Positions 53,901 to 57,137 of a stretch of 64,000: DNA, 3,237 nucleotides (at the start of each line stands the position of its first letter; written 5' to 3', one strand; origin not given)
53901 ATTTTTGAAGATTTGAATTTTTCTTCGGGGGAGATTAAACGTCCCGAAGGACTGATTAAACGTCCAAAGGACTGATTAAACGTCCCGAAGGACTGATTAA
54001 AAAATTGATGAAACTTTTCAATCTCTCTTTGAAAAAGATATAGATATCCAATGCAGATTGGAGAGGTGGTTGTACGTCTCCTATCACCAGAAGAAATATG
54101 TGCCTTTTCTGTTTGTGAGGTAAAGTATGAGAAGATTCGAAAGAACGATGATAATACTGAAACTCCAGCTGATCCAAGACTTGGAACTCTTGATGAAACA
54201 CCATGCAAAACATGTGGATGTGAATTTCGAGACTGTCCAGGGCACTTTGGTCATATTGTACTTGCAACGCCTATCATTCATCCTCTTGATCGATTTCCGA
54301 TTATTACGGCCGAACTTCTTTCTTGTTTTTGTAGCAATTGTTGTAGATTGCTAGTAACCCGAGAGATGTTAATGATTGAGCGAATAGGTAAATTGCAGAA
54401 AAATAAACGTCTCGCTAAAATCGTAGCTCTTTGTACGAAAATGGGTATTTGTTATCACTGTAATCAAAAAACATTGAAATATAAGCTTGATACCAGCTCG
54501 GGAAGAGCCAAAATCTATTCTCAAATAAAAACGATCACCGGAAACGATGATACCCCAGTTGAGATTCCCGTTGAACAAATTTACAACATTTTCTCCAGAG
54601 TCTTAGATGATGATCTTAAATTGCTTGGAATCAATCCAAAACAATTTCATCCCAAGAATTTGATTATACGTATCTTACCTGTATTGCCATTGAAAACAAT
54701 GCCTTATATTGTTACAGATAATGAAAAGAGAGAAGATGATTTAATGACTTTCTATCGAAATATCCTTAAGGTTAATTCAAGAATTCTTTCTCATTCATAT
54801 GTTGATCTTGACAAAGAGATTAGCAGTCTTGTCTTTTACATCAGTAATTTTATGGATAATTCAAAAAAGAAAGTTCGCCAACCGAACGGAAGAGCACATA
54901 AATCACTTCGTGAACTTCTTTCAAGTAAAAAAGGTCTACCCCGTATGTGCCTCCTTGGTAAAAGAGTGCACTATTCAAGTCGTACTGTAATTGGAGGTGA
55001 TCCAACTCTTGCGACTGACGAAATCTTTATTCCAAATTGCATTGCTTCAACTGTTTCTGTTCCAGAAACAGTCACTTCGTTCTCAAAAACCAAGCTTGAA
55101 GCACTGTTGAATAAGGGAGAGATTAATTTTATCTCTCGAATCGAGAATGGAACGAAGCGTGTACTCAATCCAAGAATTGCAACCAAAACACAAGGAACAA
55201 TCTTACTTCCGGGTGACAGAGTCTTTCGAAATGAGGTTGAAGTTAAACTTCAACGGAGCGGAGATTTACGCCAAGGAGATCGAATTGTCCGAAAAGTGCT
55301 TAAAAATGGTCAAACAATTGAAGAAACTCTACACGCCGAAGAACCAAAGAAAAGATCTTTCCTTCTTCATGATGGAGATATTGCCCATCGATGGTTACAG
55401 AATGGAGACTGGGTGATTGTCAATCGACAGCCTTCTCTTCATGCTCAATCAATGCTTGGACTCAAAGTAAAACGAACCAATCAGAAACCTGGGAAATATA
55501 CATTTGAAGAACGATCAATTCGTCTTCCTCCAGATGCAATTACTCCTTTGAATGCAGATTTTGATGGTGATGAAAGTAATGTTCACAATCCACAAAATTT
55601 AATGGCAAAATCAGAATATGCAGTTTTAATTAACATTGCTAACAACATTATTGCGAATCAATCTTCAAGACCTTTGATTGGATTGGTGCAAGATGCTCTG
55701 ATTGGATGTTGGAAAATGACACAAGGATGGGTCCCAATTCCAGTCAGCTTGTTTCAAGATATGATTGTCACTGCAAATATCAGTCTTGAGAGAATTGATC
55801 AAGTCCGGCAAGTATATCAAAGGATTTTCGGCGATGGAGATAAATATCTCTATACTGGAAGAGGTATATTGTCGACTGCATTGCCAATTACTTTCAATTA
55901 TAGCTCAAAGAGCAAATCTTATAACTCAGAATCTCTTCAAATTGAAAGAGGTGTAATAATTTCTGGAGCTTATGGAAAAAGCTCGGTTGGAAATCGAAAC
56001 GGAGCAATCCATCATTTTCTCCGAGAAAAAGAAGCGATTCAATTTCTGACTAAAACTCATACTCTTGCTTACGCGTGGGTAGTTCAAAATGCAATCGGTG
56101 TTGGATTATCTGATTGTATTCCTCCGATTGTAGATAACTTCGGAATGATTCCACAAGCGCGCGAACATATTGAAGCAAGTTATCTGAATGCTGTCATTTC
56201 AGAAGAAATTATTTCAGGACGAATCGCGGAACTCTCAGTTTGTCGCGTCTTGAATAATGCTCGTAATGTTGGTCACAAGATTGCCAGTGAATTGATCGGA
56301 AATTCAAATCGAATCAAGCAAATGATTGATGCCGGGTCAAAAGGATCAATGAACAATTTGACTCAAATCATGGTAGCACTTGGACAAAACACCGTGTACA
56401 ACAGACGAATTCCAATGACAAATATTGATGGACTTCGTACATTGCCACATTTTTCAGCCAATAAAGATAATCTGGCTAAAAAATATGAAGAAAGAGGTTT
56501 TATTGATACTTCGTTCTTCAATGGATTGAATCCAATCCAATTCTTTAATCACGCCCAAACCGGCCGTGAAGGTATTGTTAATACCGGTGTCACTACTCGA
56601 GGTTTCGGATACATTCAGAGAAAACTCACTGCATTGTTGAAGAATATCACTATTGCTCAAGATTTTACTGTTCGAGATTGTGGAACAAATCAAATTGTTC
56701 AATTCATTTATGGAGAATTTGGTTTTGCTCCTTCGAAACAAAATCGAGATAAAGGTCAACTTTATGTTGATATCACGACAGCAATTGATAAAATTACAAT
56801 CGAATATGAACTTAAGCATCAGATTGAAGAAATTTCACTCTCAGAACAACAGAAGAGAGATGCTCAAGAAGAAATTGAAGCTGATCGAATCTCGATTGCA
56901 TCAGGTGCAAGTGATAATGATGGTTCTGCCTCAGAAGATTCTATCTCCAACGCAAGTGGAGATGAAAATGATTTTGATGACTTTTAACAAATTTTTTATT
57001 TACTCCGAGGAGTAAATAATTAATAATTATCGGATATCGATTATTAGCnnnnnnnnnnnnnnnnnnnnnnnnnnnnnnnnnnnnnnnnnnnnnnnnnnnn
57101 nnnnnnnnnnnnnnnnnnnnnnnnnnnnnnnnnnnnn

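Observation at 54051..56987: RPB1 encoded only through the bridge helix, implying a split largest RNA polymerase subunit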

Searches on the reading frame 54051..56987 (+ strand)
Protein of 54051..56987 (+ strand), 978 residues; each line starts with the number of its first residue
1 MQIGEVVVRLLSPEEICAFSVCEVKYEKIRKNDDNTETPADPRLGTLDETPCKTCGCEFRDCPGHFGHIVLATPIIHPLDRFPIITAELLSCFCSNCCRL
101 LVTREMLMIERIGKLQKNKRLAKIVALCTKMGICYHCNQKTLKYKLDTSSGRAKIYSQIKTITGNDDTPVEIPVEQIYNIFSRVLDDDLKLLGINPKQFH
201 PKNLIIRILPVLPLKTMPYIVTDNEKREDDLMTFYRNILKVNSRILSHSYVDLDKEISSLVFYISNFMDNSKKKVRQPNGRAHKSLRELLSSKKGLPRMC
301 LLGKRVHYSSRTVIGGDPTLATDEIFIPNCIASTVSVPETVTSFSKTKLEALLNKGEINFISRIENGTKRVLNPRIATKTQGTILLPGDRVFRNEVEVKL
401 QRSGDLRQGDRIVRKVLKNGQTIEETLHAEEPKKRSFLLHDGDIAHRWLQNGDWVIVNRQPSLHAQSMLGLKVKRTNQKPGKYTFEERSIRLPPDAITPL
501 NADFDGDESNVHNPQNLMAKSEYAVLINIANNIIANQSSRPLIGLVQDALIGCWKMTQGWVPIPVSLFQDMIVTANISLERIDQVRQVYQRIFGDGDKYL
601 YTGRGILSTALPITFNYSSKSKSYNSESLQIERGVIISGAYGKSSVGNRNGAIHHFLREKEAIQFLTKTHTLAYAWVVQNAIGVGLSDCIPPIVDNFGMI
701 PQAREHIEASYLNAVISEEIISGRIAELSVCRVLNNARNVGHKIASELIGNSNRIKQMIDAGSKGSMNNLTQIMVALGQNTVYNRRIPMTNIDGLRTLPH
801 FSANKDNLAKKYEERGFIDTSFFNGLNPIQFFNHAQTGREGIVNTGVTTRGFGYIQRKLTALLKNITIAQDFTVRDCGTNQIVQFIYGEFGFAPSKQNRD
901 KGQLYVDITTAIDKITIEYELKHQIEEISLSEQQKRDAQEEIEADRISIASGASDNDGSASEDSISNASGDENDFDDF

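Call 3: search_protein_families(library=pfam, proteins=[window:54051-56987:+], max_evalue=0.01)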
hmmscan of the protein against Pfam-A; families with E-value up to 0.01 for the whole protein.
window:54051-56987:+ (978 aa): 5 families
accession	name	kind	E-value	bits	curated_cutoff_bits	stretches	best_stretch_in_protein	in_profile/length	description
PF04997.17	RNA_pol_Rpb1_1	-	1.5e-50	172.8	39.7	1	2-299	3-310/312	RNA polymerase Rpb1, domain 1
PF00623.25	RNA_pol_Rpb1_2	-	5.3e-34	118.3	25.3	2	417-528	64-165/166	RNA polymerase Rpb1, domain 2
PF04983.23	RNA_pol_Rpb1_3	-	1.2e-15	58.2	28.9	1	532-689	1-162/162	RNA polymerase Rpb1, domain 3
PF04998.22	RNA_pol_Rpb1_5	-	4.5e-15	56.2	28.5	1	825-889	1-64/267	RNA polymerase Rpb1, domain 5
PF05000.22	RNA_pol_Rpb1_4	-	8.2e-15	55.1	24.8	1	728-818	24-107/107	RNA polymerase Rpb1, domain 4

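Call 5: find_homologous_proteins(query=window:54051-56987:+, max_evalue=1e-10)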
Query window:54051-56987:+ (978 aa): 871 proteins with E <= 1e-10 among 8000 candidates; the best 120 are listed.
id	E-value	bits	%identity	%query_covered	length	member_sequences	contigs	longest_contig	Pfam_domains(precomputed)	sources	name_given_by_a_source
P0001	0.0e+0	2153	96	100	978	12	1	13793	PF04998.23,PF00623.26,PF04983.24,PF05000.23,PF04997.18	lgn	-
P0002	0.0e+0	1539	68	100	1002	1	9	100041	PF04998.23,PF00623.26,PF04983.24,PF05000.23,PF04997.18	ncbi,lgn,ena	-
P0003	2.3e-236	806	40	100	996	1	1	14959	PF04998.23,PF00623.26,PF04983.24,PF05000.23,PF04997.18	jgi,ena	-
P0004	8.5e-233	794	40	100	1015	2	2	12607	PF04998.23,PF00623.26,PF04983.24,PF05000.23,PF04997.18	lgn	-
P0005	1.5e-227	776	40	100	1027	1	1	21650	PF04998.23,PF00623.26,PF04983.24,PF05000.23,PF04997.18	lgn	-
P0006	1.2e-226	773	41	94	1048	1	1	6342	PF04998.23,PF00623.26,PF04983.24,PF05000.23,PF04997.18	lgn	-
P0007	6.3e-226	771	40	100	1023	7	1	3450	PF04998.23,PF00623.26,PF04983.24,PF05000.23,PF04997.18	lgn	-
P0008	6.8e-226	771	42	61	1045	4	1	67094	PF04998.23,PF00623.26,PF04983.24,PF05000.23,PF04997.18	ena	-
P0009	1.4e-220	753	39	99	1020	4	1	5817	PF04998.23,PF00623.26,PF04983.24,PF05000.23,PF04997.18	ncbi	-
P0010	1.5e-195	671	35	99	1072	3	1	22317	PF04998.23,PF00623.26,PF04983.24,PF05000.23,PF04997.18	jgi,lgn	jgi:DNA-directed RNA polymerase beta' subunit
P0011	3.5e-181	623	35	100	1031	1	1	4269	PF04998.23,PF00623.26,PF04983.24,PF05000.23,PF04997.18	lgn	-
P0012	7.3e-151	523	35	94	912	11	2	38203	PF04998.23,PF00623.26,PF04983.24,PF05000.23,PF04997.18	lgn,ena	-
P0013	1.5e-147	512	33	94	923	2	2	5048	PF04998.23,PF00623.26,PF04983.24,PF05000.23,PF04997.18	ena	-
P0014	7.6e-146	506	33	94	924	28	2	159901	PF04998.23,PF00623.26,PF04983.24,PF05000.23,PF04997.18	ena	-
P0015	1.5e-145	505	34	94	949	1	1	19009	PF04998.23,PF00623.26,PF04983.24,PF05000.23,PF04997.18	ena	-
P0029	3.2e-139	484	34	94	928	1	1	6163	PF04998.23,PF00623.26,PF04983.24,PF05000.23,PF04997.18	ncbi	-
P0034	7.3e-138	480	33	63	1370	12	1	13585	PF05204.20,PF04998.23,PF00623.26,PF05203.22,PF04983.24,PF05000.23,PF04997.18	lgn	-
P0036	2.9e-137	478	33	67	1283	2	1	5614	PF04998.23,PF00623.26,PF05203.22,PF04983.24,PF05000.23,PF04997.18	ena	-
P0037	3.1e-137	478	34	94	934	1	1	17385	PF04998.23,PF00623.26,PF04983.24,PF05000.23,PF04997.18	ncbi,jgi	jgi:DNA-directed RNA polymerase beta' subunit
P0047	2.0e-135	472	34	67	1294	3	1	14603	PF04998.23,PF00623.26,PF05203.22,PF04983.24,PF05000.23,PF04997.18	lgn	-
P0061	5.0e-130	454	34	90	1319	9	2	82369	PF04998.23,PF00623.26,PF04983.24,PF05000.23,PF04997.18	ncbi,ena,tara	tara:strand:+ start:744 stop:4703 length:3960 start_codon:yes stop_codon:yes gene_type:complete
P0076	3.1e-118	415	31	94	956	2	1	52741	PF04998.23,PF00623.26,PF04983.24,PF05000.23,PF04997.18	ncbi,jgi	jgi:DNA-directed RNA polymerase beta' subunit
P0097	2.1e-100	356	30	92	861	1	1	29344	PF04998.23,PF00623.26,PF04983.24,PF05000.23,PF04997.18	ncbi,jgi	jgi:DNA-directed RNA polymerase beta' subunit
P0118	8.6e-94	334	31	92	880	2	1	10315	PF04998.23,PF00623.26,PF04983.24,PF05000.23,PF04997.18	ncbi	-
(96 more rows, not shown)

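Call 7: find_encoding_contigs(protein=P0002, flank=10000, max_places=4)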
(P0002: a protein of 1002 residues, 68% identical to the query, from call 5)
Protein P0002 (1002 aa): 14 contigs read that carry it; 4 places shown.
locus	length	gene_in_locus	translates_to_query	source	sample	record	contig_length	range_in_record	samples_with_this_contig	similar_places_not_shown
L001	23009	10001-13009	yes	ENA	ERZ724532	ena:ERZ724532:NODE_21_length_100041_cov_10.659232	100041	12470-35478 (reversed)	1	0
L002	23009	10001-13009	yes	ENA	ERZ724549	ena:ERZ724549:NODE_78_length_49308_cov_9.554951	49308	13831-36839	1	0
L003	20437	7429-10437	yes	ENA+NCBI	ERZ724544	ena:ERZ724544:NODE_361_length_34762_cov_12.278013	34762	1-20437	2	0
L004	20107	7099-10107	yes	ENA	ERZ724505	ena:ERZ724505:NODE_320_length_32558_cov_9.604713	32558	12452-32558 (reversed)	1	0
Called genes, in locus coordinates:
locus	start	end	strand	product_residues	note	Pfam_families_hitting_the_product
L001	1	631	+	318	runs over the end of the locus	PF23381:Beta-prop_IFT122_1st, PF23414:Beta-prop_EML_2, PF24796:WDR55, PF24805:EIF3I, PF24807:WD40_CDC20-Fz, PF24814:WD40_Prp19, PF24817:WD40_WDHD1_1st, PF25174:Beta-prop_THOC3, +20 more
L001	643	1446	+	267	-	PF00239:Resolvase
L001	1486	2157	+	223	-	-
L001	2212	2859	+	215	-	-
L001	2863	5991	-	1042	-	PF01331:mRNA_cap_enzyme, PF03291:mRNA_G-N7_MeTrfase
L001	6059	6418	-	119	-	-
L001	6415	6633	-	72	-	-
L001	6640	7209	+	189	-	PF01693:Cauli_VI, PF00075:RNase_H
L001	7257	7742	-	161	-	PF22784:PTP-SAK (weak), PF00782:DSPc, PF22785:Tc-R-P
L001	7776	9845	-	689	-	PF07498:Rho_N (weak)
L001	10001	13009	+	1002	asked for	PF04997:RNA_pol_Rpb1_1, PF00623:RNA_pol_Rpb1_2, PF04983:RNA_pol_Rpb1_3, PF05000:RNA_pol_Rpb1_4, PF04998:RNA_pol_Rpb1_5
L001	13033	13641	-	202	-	-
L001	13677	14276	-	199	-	-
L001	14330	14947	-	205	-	-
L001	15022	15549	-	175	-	-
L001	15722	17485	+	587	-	PF00271:Helicase_C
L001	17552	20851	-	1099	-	PF19061:DUF5757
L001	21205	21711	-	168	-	-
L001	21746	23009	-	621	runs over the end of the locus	-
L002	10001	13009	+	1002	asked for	PF04997:RNA_pol_Rpb1_1, PF00623:RNA_pol_Rpb1_2, PF04983:RNA_pol_Rpb1_3, PF05000:RNA_pol_Rpb1_4, PF04998:RNA_pol_Rpb1_5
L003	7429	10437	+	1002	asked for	PF04997:RNA_pol_Rpb1_1, PF00623:RNA_pol_Rpb1_2, PF04983:RNA_pol_Rpb1_3, PF05000:RNA_pol_Rpb1_4, PF04998:RNA_pol_Rpb1_5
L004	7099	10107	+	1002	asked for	PF04997:RNA_pol_Rpb1_1, PF00623:RNA_pol_Rpb1_2, PF04983:RNA_pol_Rpb1_3, PF05000:RNA_pol_Rpb1_4, PF04998:RNA_pol_Rpb1_5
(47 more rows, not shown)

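Call 8: find_encoding_contigs(protein=P0001, flank=10000, max_places=3)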
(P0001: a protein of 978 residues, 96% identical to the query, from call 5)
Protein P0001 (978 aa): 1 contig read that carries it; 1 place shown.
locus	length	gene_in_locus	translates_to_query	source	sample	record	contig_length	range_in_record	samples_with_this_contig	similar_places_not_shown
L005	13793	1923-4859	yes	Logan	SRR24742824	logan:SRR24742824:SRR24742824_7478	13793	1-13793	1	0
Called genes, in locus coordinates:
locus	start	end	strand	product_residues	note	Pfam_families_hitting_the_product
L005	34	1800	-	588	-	PF07498:Rho_N (weak)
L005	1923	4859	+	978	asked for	PF04997:RNA_pol_Rpb1_1, PF00623:RNA_pol_Rpb1_2, PF04983:RNA_pol_Rpb1_3, PF05000:RNA_pol_Rpb1_4, PF04998:RNA_pol_Rpb1_5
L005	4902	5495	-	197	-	-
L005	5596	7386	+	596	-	PF00271:Helicase_C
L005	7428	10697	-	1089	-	PF19061:DUF5757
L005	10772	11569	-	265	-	-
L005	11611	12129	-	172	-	-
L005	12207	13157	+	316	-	-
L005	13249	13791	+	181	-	?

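Call 9: list_cluster_members(proteins=[P0002, P0009, P0029, P0037, P0061, P0076, P0097, P0118])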
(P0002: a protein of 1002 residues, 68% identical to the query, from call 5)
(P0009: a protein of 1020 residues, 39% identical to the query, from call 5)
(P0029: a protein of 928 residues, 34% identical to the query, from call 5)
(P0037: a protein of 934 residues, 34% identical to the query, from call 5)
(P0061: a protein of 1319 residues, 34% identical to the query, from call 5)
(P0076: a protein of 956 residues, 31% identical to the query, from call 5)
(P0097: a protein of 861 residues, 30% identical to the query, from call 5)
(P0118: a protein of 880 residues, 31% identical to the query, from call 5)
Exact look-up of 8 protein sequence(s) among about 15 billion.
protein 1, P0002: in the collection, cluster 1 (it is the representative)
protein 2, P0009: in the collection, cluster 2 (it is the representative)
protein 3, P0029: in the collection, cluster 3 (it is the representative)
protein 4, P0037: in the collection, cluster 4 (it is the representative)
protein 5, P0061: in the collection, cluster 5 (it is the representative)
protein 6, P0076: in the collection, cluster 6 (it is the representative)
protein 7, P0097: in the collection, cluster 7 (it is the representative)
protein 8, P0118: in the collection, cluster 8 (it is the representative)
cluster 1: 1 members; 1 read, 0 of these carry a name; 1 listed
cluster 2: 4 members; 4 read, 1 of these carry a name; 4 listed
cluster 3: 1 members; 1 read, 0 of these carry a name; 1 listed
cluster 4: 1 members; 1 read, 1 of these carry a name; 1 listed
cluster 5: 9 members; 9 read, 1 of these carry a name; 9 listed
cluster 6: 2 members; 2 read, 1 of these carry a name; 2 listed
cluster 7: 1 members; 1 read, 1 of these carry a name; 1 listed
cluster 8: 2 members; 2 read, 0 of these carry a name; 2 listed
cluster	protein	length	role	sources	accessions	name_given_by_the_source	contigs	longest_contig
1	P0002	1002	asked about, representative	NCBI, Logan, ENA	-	-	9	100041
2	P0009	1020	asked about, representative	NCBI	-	-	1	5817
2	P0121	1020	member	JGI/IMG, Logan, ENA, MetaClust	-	\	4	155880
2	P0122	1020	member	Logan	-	-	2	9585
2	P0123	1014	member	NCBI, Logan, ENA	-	-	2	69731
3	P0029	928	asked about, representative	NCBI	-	-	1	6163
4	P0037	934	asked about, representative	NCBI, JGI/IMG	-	DNA-directed RNA polymerase beta' subunit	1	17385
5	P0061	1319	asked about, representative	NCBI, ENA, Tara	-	strand:+ start:744 stop:4703 length:3960 start_codon:yes stop_codon:yes gene_type:complete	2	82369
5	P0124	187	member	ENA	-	-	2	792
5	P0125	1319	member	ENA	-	-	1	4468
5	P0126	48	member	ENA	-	-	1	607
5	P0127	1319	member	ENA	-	-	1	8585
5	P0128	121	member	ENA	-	-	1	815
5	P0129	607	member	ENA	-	-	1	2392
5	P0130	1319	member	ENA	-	-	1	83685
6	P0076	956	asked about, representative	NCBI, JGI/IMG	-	DNA-directed RNA polymerase beta' subunit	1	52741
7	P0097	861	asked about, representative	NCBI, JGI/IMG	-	DNA-directed RNA polymerase beta' subunit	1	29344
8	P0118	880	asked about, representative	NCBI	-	-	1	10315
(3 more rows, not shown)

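Call 14: find_related_loci(query=A1, collection=viral_contigs, flank=10000)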
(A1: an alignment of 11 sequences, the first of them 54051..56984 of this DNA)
Query A1 (978 aa) in viral_contigs; peptide patterns used: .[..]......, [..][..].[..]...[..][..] (x = any residue, [..] = any of these).
600 stretches matched a pattern (row limit reached: there are more); 560 encode a relative of the query (tblastn E <= 1e-3); the best 80 are kept; 80 distinct loci.
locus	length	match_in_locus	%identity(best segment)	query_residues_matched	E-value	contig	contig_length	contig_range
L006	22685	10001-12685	35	2-921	3e-155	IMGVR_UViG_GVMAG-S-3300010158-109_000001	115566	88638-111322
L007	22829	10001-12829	33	2-927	7e-150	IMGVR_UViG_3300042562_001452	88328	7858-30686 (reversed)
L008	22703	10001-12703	34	3-920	4e-145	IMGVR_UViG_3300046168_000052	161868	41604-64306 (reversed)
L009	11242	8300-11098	32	2-926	1e-140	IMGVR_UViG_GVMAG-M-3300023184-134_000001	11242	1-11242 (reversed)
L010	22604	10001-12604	34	10-894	1e-139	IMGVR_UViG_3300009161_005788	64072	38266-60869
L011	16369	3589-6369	32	2-918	2e-139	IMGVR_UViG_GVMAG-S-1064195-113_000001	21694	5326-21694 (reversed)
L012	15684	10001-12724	33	2-922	2e-139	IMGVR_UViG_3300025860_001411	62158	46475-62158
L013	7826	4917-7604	32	10-923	2e-135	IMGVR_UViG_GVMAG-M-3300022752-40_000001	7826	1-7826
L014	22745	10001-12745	32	2-920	1e-132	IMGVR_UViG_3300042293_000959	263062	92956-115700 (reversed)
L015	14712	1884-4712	30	12-920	2e-127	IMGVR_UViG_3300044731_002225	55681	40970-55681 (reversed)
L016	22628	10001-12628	31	10-920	6e-125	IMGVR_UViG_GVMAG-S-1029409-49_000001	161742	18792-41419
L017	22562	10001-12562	32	10-888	1e-123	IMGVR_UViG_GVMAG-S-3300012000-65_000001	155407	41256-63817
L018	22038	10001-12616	32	2-905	1e-120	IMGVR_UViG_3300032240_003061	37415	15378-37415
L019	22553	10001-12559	31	2-896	3e-120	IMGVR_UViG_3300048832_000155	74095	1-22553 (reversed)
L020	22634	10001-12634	30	6-896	1e-112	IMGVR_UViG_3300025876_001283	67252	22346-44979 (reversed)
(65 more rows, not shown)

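Call 17: find_homologous_proteins(query=L006:6864-8492:+, max_evalue=0.00001)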
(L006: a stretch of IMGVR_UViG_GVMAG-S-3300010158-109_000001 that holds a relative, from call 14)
Query L006:6864-8492:+ (543 aa): 1635 proteins with E <= 0.00001 among 8000 candidates; the best 120 are listed.
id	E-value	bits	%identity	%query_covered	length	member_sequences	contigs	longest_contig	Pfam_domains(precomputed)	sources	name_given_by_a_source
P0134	0.0e+0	1153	97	100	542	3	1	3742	PF04998.23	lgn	-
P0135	2.7e-275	932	77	100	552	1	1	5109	PF04998.23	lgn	-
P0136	2.4e-270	916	76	100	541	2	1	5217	PF04998.23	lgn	-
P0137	1.8e-269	913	75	100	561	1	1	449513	PF04998.23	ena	-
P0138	1.7e-267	906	76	100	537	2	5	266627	PF04998.23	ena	-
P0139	3.0e-267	905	76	100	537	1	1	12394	PF04998.23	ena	-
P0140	1.9e-266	903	76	100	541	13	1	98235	PF04998.23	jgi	-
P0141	3.7e-249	846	70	83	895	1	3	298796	PF04998.23,PF14890.12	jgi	jgi:DNA-directed RNA polymerase beta' subunit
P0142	6.6e-243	825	72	93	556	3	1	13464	PF04998.23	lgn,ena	-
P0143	1.8e-240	817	68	99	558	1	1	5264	PF04998.23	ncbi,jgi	-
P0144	5.5e-240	815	68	99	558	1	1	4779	PF04998.23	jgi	-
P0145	1.2e-238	811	67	99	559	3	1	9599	PF04998.23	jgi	jgi:DNA-directed RNA polymerase II subunit RPB1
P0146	1.2e-238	811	68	96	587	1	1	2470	PF04998.23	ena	-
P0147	6.4e-233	792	68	93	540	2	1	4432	PF04998.23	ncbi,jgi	jgi:DNA-directed RNA polymerase II subunit RPB1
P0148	4.3e-232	789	72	76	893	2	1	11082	PF04998.23,PF14890.12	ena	-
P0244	4.5e-123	430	42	93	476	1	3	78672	PF04998.23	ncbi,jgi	jgi:DNA-directed RNA polymerase II subunit RPB1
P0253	2.7e-119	417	40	94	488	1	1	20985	PF04998.23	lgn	-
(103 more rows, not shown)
